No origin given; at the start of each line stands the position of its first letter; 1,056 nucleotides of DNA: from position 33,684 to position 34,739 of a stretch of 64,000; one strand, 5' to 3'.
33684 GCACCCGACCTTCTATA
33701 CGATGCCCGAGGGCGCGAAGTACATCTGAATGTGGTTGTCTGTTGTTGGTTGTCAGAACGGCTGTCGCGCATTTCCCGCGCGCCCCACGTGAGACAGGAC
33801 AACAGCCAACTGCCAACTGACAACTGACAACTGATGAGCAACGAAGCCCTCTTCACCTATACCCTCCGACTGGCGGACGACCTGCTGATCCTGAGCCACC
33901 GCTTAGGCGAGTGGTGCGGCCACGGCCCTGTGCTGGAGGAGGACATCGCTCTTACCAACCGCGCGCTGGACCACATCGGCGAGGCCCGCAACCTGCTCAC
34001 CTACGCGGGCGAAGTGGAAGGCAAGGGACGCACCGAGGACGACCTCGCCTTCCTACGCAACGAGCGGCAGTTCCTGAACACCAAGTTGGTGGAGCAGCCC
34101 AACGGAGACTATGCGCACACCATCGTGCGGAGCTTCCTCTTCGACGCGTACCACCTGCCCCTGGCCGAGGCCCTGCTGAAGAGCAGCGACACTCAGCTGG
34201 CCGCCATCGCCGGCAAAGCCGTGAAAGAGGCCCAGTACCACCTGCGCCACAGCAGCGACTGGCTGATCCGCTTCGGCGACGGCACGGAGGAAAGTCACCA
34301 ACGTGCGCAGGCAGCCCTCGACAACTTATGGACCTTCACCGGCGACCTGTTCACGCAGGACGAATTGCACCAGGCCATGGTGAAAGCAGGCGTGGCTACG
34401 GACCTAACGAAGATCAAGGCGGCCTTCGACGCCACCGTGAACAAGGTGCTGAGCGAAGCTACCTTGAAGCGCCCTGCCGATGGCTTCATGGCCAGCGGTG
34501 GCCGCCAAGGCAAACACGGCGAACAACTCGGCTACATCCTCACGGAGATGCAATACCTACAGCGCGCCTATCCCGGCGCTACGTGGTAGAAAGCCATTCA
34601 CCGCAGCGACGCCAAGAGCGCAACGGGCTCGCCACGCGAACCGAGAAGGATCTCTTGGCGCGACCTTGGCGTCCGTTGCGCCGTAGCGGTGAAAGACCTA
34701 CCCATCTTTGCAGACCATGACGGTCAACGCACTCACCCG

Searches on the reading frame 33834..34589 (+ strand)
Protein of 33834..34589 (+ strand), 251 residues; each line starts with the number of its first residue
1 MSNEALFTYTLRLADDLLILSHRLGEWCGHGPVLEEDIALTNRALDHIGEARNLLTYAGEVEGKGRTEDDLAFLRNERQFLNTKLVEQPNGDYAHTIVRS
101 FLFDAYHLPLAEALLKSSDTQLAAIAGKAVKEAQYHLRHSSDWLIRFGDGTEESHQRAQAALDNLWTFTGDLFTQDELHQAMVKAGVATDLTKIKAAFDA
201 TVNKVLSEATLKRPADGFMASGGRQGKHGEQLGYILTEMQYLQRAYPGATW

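Call 5: search_protein_families(library=pfam, proteins=[window:33834-34589:+], max_evalue=0.01)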
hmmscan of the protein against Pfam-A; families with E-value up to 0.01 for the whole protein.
window:33834-34589:+ (251 aa): 1 family
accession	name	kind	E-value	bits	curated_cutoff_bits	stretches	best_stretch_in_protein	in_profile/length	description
PF05138.18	PaaA_PaaC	-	2.4e-98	329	28.5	1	3-251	15-263/263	Phenylacetic acid catabolic protein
